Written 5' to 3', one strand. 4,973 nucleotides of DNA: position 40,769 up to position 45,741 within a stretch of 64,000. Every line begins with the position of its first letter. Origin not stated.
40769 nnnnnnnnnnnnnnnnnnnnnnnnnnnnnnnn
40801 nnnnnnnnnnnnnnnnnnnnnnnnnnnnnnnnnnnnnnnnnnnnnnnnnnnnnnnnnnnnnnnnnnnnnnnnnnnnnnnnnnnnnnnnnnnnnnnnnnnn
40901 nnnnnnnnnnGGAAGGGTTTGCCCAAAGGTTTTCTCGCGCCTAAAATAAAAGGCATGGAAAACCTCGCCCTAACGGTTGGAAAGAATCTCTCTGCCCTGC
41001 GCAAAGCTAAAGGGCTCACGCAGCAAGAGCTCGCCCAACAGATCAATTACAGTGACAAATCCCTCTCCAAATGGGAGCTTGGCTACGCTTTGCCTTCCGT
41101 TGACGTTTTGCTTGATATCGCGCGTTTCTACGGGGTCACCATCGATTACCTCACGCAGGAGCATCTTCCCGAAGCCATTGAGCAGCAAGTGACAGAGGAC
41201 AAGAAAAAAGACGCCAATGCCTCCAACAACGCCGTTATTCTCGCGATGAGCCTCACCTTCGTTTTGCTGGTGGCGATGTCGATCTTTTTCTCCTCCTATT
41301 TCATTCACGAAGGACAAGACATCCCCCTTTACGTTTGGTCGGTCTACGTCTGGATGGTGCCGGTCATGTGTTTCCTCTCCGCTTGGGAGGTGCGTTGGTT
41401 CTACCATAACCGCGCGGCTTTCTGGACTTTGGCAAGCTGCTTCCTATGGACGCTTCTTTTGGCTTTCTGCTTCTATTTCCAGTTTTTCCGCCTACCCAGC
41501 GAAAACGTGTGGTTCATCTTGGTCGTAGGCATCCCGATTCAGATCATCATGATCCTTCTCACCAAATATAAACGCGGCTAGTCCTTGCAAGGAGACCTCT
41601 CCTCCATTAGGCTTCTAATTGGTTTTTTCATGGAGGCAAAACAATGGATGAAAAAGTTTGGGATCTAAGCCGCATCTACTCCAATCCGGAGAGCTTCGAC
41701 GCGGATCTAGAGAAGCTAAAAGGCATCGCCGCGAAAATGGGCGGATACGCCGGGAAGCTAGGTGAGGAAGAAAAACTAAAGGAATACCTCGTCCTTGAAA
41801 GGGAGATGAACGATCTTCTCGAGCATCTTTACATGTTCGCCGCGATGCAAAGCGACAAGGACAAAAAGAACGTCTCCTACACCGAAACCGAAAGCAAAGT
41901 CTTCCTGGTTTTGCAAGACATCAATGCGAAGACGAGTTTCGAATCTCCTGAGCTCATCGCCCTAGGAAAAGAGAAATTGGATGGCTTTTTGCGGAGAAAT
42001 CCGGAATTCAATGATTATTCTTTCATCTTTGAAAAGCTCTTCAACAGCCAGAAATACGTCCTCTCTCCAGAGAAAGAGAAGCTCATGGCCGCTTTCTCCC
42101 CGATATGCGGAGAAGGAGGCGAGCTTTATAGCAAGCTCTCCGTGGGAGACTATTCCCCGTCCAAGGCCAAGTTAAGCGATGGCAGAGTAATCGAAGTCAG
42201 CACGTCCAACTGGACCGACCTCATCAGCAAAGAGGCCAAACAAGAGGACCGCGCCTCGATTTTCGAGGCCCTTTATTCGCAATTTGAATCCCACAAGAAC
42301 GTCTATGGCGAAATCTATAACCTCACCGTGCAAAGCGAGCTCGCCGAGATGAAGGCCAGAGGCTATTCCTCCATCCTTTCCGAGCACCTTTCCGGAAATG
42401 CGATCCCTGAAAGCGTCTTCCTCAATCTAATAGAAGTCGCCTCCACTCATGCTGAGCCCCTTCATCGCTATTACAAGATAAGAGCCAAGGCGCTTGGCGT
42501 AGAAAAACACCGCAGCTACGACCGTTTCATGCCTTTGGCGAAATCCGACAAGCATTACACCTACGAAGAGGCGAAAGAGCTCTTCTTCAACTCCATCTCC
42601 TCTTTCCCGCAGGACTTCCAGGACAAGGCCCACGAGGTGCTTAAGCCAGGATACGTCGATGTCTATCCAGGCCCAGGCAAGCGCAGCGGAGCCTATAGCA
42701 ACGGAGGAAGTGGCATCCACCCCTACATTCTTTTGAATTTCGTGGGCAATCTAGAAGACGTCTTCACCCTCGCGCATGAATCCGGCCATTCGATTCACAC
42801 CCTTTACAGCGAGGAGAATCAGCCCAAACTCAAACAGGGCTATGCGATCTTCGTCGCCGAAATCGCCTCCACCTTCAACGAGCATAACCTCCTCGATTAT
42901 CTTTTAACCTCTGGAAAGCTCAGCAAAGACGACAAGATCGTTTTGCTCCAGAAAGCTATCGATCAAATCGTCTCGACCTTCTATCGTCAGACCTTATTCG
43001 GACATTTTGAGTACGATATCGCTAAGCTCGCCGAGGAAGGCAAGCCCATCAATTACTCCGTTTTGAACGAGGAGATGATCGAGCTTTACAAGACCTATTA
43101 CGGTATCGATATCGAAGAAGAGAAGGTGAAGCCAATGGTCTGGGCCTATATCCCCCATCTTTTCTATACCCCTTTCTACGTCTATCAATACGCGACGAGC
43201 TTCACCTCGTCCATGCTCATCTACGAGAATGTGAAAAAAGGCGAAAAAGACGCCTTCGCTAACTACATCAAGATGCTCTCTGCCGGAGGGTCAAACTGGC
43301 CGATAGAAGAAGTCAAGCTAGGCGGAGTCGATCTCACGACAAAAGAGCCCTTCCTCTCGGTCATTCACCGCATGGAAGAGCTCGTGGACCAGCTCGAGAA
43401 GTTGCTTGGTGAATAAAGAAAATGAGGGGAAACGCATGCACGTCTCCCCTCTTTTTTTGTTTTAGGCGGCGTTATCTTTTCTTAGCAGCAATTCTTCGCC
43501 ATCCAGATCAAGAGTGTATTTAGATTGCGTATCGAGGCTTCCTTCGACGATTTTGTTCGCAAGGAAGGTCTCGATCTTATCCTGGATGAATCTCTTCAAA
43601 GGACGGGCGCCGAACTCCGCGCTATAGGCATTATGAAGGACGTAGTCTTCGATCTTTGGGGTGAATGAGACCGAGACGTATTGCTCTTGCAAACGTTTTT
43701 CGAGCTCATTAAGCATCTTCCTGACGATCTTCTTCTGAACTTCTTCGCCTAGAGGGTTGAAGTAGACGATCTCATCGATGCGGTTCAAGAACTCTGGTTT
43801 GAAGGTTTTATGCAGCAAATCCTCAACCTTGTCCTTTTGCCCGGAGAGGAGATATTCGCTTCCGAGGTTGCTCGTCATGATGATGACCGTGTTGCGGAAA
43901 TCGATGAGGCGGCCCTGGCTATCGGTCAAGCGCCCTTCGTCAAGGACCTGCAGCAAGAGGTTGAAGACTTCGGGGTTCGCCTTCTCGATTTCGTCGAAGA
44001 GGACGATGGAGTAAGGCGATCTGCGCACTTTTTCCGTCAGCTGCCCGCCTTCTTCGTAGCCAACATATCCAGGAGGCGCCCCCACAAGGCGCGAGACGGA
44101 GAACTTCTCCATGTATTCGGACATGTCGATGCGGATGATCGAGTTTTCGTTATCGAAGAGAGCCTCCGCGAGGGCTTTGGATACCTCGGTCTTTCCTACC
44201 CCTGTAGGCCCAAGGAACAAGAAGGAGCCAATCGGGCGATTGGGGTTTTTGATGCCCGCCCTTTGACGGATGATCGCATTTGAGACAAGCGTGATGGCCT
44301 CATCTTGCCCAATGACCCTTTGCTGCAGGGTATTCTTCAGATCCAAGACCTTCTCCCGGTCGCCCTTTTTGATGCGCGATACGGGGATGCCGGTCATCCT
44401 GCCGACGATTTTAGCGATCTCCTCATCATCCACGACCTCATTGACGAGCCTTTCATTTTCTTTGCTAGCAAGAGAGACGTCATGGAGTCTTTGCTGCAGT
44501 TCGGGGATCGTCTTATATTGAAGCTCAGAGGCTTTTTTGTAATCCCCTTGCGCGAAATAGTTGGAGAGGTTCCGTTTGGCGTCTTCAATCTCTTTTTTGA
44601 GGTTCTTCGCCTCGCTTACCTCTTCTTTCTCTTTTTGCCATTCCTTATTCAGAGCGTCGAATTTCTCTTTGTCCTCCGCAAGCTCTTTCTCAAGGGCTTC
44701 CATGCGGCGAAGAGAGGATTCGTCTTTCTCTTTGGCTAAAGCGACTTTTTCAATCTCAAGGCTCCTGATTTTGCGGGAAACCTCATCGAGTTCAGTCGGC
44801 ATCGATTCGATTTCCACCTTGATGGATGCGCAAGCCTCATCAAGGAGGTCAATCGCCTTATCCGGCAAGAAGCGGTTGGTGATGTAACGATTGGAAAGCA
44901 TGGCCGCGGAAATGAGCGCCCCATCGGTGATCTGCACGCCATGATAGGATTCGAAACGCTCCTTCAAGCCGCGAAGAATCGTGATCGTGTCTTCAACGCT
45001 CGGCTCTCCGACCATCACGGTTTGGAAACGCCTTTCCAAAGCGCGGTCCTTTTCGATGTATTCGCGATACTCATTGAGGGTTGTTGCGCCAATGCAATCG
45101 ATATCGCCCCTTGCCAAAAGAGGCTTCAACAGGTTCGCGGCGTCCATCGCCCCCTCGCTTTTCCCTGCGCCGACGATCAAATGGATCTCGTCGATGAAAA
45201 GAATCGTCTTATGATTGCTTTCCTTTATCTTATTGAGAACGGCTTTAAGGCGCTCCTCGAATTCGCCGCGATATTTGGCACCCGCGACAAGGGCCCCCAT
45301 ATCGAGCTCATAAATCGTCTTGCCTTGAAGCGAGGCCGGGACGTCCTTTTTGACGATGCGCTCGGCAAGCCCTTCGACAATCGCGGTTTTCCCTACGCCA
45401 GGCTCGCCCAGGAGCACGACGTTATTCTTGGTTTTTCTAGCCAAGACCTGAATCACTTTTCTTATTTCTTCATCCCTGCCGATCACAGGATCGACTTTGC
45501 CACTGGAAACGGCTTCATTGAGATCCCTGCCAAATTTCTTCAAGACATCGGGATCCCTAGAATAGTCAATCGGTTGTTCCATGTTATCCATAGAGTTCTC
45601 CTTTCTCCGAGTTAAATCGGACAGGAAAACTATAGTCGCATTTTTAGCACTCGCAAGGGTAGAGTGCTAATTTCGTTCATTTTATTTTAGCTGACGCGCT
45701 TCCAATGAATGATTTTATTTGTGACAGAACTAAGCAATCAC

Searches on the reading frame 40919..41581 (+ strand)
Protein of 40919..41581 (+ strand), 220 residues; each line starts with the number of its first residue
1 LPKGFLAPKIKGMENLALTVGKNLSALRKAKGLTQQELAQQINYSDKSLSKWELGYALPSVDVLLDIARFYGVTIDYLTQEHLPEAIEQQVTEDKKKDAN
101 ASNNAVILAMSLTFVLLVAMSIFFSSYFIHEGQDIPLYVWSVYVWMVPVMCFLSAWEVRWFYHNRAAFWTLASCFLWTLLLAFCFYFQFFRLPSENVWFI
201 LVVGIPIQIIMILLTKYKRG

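Call 31: search_protein_families(library=pfam, proteins=[window:40919-41581:+], max_evalue=0.001)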
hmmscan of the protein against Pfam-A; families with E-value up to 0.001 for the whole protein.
window:40919-41581:+ (220 aa): 4 families
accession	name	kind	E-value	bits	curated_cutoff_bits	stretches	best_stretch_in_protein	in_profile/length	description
PF01381.28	HTH_3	-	2.7e-16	59.8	23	1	25-78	2-55/55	Helix-turn-helix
PF12844.13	HTH_19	-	6.3e-11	42.5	30.2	1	21-80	1-60/64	Helix-turn-helix domain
PF13560.12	HTH_31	-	1.2e-10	42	27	1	24-74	6-57/64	Helix-turn-helix domain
PF13443.12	HTH_26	-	7e-05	23.4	22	1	23-75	1-54/63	Cro/C1-type HTH DNA-binding domain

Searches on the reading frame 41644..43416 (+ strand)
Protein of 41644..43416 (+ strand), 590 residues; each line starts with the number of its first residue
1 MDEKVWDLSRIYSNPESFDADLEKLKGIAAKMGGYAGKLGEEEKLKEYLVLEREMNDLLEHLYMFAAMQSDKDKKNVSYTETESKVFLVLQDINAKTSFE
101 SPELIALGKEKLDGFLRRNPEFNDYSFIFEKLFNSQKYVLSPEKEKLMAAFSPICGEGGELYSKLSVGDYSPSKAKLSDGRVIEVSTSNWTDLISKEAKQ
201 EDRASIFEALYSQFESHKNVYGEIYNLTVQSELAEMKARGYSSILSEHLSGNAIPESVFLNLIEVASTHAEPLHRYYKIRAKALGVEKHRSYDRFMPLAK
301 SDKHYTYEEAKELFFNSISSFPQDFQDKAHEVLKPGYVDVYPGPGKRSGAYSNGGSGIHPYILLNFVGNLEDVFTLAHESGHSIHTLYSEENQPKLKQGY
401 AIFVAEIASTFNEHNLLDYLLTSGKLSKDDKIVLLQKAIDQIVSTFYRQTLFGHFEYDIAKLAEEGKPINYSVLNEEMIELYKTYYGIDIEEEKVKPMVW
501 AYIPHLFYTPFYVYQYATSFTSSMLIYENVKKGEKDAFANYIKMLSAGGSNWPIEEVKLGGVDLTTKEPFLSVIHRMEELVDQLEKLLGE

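Call 31: search_protein_families(library=pfam, proteins=[window:41644-43416:+], max_evalue=0.001)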
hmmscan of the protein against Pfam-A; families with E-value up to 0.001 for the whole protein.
window:41644-43416:+ (590 aa): 2 families
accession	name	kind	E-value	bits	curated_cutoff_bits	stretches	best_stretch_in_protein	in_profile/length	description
PF01432.26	Peptidase_M3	-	1.7e-59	202.8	27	1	197-572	5-453/457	Peptidase family M3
PF08439.15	Peptidase_M3_N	-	4.5e-15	56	25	1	103-170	1-68/70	Oligopeptidase F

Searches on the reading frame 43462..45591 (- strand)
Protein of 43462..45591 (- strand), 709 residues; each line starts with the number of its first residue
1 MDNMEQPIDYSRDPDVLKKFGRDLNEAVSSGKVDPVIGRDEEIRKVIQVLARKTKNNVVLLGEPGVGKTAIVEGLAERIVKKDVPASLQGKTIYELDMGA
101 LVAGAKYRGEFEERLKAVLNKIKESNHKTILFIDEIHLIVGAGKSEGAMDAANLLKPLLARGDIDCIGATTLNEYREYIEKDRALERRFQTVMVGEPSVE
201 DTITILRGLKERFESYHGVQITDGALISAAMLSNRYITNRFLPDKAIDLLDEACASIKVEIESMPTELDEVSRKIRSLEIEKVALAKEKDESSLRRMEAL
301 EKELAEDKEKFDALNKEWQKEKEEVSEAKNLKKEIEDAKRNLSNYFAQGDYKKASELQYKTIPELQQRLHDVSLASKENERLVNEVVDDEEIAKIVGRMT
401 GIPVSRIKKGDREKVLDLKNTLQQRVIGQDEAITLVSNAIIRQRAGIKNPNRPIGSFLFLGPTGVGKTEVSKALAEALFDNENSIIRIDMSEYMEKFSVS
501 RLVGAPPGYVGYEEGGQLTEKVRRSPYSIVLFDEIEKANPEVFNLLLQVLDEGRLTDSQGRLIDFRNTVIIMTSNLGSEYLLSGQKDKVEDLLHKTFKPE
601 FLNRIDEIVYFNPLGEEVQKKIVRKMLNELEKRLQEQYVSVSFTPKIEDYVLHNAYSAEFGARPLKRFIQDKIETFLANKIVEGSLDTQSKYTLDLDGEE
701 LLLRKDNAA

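Call 31: search_protein_families(library=pfam, proteins=[window:43462-45591:-], max_evalue=0.001)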
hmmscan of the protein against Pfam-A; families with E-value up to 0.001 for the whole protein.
window:43462-45591:- (709 aa): 32 families (the best 25 are shown)
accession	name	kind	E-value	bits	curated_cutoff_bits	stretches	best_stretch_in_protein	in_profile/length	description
PF07724.20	AAA_2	-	1.1e-71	240.7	27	1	452-608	1-166/166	AAA domain (Cdc48 subfamily)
PF17871.7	AAA_lid_9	-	1.4e-34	118.6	22.8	1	198-299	1-102/104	AAA lid domain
PF00004.35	AAA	-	1.1e-26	94.2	21.2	2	58-190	1-124/131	ATPase family associated with various cellular activities (AAA)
PF10431.15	ClpB_D2-small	-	1.9e-21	76.3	21.9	1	614-692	1-79/81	C-terminal, D2-small domain, of ClpB protein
PF07728.20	AAA_5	-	2e-20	73.7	22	2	457-578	2-125/139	AAA domain (dynein-related subfamily)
PF13191.12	AAA_16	-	3.9e-14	53.9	32.6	1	36-83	2-52/167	AAA ATPase domain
PF13401.12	AAA_22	-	4.7e-12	46.8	27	1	53-158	3-107/130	AAA domain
PF00158.32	Sigma54_activat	-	5.7e-12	46.1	20.2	1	456-557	24-124/168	Sigma-54 interaction domain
PF20720.3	nSTAND3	-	3.3e-09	37.1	27.2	1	43-83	7-45/155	Novel STAND NTPase 3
PF05621.17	TniB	-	1.7e-08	34.6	22.4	1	42-193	22-183/189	Bacterial TniB protein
PF20030.5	bpMoxR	-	2.4e-08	33.7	27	0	418-556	6-127/205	MoxR domain in the MoxR-vWA-beta-propeller ternary systems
PF13173.12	AAA_14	-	8.7e-08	32.7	27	0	56-142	3-77/129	AAA domain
PF12775.13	AAA_7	-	2.7e-07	30.7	25.8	0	456-501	35-80/181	P-loop containing dynein motor region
PF13238.12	AAA_18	-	3e-07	31.4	29.4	0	58-135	1-79/128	AAA domain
PF01695.23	IstB_IS21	-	2.8e-06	27.4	24.1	0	53-119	90-152/238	IstB-like ATP binding protein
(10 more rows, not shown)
